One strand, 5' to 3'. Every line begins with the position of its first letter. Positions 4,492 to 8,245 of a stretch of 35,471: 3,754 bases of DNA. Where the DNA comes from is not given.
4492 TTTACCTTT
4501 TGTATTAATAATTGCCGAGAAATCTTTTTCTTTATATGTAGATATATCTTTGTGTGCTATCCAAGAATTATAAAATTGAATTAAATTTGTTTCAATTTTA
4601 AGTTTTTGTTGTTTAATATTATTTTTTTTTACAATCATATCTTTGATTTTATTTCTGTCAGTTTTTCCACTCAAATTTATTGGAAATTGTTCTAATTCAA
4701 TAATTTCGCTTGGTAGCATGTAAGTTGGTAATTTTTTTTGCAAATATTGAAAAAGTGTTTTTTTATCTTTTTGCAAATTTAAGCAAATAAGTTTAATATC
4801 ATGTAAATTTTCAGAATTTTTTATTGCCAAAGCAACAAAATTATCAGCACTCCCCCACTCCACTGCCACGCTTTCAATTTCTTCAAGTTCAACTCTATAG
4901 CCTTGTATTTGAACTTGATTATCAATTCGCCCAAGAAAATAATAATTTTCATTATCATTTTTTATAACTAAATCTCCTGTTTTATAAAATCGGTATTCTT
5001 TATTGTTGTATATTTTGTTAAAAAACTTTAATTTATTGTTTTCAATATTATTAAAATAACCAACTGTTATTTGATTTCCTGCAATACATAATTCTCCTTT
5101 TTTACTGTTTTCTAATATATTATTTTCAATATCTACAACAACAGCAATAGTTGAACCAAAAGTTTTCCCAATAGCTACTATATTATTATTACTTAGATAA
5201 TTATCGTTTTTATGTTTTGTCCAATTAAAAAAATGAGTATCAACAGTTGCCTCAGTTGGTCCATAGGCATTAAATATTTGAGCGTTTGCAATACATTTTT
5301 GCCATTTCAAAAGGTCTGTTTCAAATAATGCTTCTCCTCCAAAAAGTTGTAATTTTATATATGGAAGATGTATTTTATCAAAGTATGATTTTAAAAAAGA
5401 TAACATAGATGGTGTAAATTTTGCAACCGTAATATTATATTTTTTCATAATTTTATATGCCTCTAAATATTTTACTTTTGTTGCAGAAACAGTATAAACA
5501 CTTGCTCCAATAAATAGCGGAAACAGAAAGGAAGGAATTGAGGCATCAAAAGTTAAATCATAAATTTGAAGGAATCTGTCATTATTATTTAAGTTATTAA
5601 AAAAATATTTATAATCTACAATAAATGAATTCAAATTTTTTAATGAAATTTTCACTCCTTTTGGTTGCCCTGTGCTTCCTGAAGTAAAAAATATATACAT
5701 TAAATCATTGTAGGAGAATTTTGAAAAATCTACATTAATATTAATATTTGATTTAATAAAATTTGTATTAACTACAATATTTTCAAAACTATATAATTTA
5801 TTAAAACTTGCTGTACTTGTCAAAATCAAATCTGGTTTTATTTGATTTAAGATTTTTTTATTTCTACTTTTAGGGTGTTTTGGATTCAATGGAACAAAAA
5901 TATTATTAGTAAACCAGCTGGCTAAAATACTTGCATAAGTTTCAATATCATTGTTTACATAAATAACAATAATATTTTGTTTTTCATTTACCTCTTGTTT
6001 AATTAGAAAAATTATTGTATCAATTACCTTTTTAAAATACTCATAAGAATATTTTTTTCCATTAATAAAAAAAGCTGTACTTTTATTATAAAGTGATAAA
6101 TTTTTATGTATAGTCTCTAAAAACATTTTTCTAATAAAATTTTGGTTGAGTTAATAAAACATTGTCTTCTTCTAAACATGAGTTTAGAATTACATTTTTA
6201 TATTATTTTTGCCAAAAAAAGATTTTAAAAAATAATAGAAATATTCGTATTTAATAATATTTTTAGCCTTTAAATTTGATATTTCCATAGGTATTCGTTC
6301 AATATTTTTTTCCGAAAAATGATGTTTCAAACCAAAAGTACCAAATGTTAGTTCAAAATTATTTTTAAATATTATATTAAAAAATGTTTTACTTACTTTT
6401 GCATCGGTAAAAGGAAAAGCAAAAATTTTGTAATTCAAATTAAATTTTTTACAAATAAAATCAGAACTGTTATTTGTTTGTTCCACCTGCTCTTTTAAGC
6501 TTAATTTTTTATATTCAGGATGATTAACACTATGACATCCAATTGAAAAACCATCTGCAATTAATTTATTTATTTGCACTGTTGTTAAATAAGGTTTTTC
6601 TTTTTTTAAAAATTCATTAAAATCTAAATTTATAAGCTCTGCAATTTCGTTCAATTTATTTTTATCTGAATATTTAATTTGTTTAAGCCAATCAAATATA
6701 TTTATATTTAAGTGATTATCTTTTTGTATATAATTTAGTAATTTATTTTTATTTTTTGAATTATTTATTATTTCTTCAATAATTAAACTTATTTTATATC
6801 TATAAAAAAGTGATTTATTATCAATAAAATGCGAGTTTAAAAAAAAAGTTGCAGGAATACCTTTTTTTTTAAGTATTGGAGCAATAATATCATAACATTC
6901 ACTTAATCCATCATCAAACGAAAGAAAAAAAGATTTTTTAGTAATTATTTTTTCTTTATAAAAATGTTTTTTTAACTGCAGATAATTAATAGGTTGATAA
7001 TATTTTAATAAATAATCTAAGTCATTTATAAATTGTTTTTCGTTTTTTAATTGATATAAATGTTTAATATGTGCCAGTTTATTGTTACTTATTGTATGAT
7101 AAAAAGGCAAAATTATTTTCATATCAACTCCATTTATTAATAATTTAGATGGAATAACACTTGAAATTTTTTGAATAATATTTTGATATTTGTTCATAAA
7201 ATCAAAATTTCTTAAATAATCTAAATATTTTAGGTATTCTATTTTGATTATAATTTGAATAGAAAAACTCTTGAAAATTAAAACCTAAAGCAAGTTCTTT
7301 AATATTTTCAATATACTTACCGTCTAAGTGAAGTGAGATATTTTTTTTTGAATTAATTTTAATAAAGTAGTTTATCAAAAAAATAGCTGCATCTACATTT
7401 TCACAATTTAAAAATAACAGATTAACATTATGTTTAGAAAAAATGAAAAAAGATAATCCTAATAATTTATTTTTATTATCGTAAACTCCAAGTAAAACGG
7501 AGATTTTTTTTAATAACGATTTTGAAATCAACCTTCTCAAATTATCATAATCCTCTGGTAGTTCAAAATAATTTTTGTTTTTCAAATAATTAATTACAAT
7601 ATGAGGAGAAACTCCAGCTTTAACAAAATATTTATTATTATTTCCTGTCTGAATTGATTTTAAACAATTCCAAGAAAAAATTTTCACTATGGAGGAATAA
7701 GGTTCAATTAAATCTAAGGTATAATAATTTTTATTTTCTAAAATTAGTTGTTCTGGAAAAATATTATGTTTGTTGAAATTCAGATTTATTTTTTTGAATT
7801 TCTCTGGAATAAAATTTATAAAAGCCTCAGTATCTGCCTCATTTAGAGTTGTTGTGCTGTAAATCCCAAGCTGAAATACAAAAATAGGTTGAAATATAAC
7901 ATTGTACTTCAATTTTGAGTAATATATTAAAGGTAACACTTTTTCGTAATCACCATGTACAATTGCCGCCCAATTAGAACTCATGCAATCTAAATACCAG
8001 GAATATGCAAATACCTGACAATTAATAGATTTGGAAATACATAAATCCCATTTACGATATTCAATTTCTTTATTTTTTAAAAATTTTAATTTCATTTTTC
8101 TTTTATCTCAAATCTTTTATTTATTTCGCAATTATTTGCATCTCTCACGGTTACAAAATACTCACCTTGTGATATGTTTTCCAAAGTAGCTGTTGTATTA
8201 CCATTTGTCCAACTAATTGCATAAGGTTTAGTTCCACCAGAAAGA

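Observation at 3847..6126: Unusual fusion of an amino-acid adenylation domain to a GNAT-fold domain, with the carrier protein encoded separately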

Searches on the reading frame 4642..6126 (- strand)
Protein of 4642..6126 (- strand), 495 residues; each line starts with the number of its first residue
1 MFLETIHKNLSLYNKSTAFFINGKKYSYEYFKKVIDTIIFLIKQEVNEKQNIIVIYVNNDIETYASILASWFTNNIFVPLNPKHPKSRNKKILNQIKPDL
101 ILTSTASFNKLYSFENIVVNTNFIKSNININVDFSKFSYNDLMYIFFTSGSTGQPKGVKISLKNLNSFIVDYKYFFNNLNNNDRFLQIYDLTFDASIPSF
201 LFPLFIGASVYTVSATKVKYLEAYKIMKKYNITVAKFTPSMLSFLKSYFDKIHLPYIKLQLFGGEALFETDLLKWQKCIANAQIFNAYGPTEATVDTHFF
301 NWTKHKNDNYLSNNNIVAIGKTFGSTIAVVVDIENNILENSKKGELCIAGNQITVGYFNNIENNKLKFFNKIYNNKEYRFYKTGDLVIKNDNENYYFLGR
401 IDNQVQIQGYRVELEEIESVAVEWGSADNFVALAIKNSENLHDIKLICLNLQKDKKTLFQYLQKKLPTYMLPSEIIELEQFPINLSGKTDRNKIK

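Call 31: search_solved_structures(query=window:4642-6126:-, max_evalue=1e-30, show_alignments=3)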
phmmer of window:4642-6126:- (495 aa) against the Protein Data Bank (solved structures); distinct sequences matched with E-value up to 1e-30: 40.
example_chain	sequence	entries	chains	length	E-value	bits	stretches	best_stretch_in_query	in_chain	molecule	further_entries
6mfy_A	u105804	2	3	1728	9.8e-77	262.4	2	17-493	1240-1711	Linear gramicidin synthase subunit A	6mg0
6mfz_A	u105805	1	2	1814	1.2e-76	262.1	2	17-493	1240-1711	Linear gramicidin synthase subunit A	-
9be3_A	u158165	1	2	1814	1.2e-76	262.1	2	17-493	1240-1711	Linear gramicidin synthase subunit A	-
9be4_A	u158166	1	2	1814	1.2e-76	262.1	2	17-493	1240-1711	Linear gramicidin synthase subunit A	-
9meh_A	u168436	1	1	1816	1.2e-76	262.1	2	17-493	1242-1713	Linear gramicidin synthase subunit A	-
8xjz_C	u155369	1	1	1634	1.8e-71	245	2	63-492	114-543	Peptide synthetase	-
1amu_A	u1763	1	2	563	2.6e-48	168.7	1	43-494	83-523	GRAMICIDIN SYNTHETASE 1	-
4d4g_A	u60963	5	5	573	1.7e-46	162.7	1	37-493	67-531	APNAA1 | APNA A1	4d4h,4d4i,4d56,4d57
9bfd_A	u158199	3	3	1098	5e-46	161.1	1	17-493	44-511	Tyrocidine synthase 1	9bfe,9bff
5u89_A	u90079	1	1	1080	2.2e-41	145.9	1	14-493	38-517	Amino acid adenylation domain protein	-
4oxi_A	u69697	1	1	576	2.3e-40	142.5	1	139-492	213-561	Enterobactin synthetase component F-related protein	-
8hlk_A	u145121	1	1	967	4.4e-40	141.5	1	21-494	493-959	Microcystin synthetase B (Fragment)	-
3fcc_A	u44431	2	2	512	6e-40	141.1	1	3-494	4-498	D-alanine--poly(phosphoribitol) ligase subunit 1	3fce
3dhv_A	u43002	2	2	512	6.1e-40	141.1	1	3-494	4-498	D-alanine-poly(phosphoribitol) ligase | D-alanine--poly(phosphoribitol) ligase subunit 1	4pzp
4zxh_A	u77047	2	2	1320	8.7e-39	137.3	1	64-492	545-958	ABBFA_003403 | Tyrocidine synthetase 3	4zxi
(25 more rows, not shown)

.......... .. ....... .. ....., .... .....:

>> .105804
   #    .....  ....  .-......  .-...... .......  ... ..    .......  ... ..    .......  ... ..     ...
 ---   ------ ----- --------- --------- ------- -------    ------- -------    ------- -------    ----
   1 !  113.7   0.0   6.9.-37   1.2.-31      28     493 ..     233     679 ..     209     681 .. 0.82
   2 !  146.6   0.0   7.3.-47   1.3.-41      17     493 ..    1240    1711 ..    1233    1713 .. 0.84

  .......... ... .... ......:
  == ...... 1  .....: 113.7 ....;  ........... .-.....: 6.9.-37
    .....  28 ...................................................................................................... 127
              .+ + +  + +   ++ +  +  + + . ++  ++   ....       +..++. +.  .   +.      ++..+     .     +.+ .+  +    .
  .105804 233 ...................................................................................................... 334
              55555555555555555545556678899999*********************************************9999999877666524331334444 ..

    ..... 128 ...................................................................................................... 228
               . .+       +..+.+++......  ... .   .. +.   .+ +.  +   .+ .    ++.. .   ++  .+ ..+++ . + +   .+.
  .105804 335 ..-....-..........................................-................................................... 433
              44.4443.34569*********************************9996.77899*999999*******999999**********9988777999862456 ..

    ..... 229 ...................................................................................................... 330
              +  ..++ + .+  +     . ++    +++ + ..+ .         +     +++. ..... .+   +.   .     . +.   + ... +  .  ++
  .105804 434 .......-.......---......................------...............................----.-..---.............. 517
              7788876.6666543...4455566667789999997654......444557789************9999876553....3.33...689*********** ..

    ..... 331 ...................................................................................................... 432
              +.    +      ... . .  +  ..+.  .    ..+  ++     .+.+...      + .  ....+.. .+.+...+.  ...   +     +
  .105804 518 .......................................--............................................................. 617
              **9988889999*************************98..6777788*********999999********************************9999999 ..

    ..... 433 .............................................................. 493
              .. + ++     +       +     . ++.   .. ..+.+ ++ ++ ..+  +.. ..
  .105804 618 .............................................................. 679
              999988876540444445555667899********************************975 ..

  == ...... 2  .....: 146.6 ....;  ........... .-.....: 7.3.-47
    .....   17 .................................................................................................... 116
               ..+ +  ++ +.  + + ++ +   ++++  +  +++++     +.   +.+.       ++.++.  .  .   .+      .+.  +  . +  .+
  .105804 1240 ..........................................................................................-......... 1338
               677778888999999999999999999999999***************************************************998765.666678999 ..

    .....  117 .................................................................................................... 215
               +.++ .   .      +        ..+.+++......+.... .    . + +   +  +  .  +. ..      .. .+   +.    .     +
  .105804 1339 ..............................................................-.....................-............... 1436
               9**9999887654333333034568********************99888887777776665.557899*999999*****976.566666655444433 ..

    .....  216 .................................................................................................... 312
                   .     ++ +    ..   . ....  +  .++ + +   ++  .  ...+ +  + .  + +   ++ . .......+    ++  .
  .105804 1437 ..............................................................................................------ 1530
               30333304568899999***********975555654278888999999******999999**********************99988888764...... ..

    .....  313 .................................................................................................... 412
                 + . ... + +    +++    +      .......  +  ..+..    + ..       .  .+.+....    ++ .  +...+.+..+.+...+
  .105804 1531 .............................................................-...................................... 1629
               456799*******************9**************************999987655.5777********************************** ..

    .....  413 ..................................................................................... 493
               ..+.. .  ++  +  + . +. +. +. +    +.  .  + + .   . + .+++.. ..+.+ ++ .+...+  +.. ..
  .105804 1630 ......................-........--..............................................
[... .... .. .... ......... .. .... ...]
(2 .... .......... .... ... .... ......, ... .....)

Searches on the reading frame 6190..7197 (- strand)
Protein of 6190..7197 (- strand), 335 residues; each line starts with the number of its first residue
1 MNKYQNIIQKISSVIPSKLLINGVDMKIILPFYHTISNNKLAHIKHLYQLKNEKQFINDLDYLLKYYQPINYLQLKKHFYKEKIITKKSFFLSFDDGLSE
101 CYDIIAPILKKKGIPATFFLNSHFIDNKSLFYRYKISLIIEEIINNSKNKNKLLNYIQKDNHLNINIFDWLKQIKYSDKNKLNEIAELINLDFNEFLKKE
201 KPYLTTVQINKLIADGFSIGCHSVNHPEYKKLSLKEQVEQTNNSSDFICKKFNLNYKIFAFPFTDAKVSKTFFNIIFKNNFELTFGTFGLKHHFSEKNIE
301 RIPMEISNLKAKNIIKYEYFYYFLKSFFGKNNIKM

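Call 5: search_protein_families(library=pfam, proteins=[window:6190-7197:-], max_evalue=0.01)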
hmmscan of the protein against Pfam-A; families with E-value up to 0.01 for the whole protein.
window:6190-7197:- (335 aa): 1 family
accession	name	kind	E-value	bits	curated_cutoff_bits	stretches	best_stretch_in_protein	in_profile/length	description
PF01522.26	Polysacc_deac_1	-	2.2e-18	66.9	23.1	1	86-265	5-107/124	Polysaccharide deacetylase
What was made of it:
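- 6190..7197 (-): 335-aa CE4 polysaccharide-deacetylase-family protein just upstream of the fusion. Polysacc_deac_1 E 2.2e-18 (call 5).
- On Vim (VimE/VimA) linking-sugar pathway: The 6190..7197 product hits Polysacc_deac_1 at E 2.2e-18 (call 5).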

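Call 6: search_protein_families(library=ncbifam, proteins=[window:6190-7197:-], max_evalue=0.01)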
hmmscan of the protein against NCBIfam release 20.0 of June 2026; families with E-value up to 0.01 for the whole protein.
window:6190-7197:- (335 aa): 12 families
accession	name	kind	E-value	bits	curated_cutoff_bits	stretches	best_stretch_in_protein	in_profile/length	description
TIGR03938.2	deacetyl_PgaB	equivalog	1.7e-10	39.9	321.9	1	33-127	8-103/621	poly-beta-1,6-N-acetyl-D-glucosamine N-deacetylase PgaB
TIGR02884.1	spore_pdaA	equivalog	3.9e-08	33.3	298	1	71-132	21-83/224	delta-lactam-biosynthetic de-N-acetylase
TIGR02764.1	spore_ybaN_pdaB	equivalog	1e-07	31.9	237.4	1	209-265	51-107/191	polysaccharide deacetylase family sporulation protein PdaB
TIGR02873.1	spore_ylxY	hypoth_equivalog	2.5e-07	30.2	391.5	1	207-262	127-183/268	probable sporulation protein, polysaccharide deacetylase family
NF045820.1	PgAcgDacpgdA_Strep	equivalog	1.6e-06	27.3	800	1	210-263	314-367/463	peptidoglycan-N-acetylglucosamine deacetylase PgdA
TIGR03933.1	PIA_icaB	equivalog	9.9e-06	25.2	248.35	1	36-131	24-115/245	intercellular adhesin biosynthesis polysaccharide N-deacetylase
NF045821.1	PgAcgDacpgdA1_Bac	equivalog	4.9e-05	22.3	400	0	209-263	133-187/282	peptidoglycan-N-acetylglucosamine deacetylase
NF011177.0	PRK14582.1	equivalog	0.00018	19.9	923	1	62-126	80-145/671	poly-beta-1,6-N-acetyl-D-glucosamine N-deacetylase PgaB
TIGR04243.1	nodulat_NodB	equivalog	0.00024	20.7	240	0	209-249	47-90/197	chitooligosaccharide deacetylase NodB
NF045822.1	PgAcgDacpgdA2_Bac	equivalog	0.00087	18.7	400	0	87-125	69-107/274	peptidoglycan-N-acetylglucosamine deacetylase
NF008216.0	PRK10983.1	equivalog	0.0026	17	305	1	134-207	80-149/370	AI-2E family transporter YdiK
NF050820.1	PolSacchBiosHfsH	equivalog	0.0045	16.7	400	0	203-270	80-148/249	oligosaccharide deacetylase HfsH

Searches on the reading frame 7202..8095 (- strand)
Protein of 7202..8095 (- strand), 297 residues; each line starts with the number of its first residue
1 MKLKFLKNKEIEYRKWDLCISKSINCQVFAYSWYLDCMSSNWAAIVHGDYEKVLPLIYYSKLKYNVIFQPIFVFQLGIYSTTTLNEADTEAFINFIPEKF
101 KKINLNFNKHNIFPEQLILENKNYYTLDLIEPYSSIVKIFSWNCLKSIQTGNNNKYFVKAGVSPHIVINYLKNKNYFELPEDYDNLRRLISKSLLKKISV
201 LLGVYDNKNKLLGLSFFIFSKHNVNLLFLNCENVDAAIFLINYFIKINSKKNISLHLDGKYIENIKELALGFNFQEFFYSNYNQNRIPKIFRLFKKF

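Call 5: search_protein_families(library=pfam, proteins=[window:7202-8095:-], max_evalue=0.01)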
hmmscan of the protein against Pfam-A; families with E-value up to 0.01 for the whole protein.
window:7202-8095:- (297 aa): 0 families

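Call 6: search_protein_families(library=ncbifam, proteins=[window:7202-8095:-], max_evalue=0.01)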
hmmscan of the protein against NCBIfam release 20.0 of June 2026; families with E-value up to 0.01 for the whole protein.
window:7202-8095:- (297 aa): 0 families

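Call 25: search_solved_structures(query=A3, max_evalue=10)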
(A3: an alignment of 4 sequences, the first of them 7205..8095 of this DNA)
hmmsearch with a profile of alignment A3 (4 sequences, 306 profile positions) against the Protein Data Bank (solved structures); distinct sequences matched with E-value up to 10: 7.
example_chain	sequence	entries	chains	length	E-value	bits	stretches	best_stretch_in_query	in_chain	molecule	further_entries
9wqw_A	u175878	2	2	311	0.096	15.4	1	195-291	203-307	aminoacyl-tRNA-dependent peptide synthase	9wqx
1ne9_A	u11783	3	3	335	0.45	13.3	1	140-260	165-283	FemX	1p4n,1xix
3gkr_A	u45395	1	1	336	0.45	13.2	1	140-260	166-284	FemX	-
1xe4_A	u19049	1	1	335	0.47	13.2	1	140-260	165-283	FemX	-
4ii9_A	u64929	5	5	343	0.47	13.2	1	140-260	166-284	FemX | UDP-N-acetylmuramoylpentapeptide-lysine N(6)-alanyltransferase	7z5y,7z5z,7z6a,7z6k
2lr6_A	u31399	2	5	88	0.5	13.1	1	126-185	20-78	LINE-1 type transposase domain-containing protein 1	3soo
1xf8_A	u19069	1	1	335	1.2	11.8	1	140-260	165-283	FemX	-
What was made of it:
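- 7202..8095 (-): 297-aa protein with no Pfam hit of its own. Its family is weakly FemX/Acetyltransf_6-like. The A3 profile gives weak FemX-type PDB hits at E 0.1-0.5 (call 25).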

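Call 26: search_protein_families(library=pfam, alignment_id=A3, max_evalue=1)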
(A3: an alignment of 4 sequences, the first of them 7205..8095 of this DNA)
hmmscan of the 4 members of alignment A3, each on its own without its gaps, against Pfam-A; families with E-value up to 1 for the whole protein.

A. member 1, window:7205-8095:- (297 aa): 1 family
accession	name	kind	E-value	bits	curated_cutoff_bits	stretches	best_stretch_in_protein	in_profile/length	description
PF12162.13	STAT1_TAZ2bind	-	0.26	11.4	21.6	1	180-191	14-25/25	STAT1 TAZ2 binding domain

B. families by the number of members that match (of 4 scanned): 6 families
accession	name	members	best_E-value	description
PF13480.13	Acetyltransf_6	1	1.7e-09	Acetyltransferase (GNAT) domain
PF02388.22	FemAB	1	0.0024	FemAB family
PF20330.3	DUF6625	1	0.0044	Family of unknown function (DUF6625)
PF08861.15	DUF1828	1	0.17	Domain of unknown function DUF1828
PF22648.2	SET7_N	1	0.17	Histone H3 K4-specific methyltransferase SET7 N-terminal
PF12162.13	STAT1_TAZ2bind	1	0.26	STAT1 TAZ2 binding domain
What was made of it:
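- On Vim (VimE/VimA) linking-sugar pathway: Only one member hits PF13480/FemAB (call 26).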

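Call 79: search_protein_families(library=ncbifam, alignment_id=A3, max_evalue=1)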
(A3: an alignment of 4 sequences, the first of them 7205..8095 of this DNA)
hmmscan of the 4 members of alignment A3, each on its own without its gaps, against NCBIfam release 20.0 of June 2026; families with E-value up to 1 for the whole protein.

A. member 1, window:7205-8095:- (297 aa): 0 families

B. families by the number of members that match (of 4 scanned): 1 family
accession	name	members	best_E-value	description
TIGR03585.1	PseH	1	0.097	UDP-4-amino-4,6-dideoxy-N-acetyl-beta-L-altrosamine N-acetyltransferase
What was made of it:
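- The FemAB link of the 297-aa family is weak (calls 25, 26, 79).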
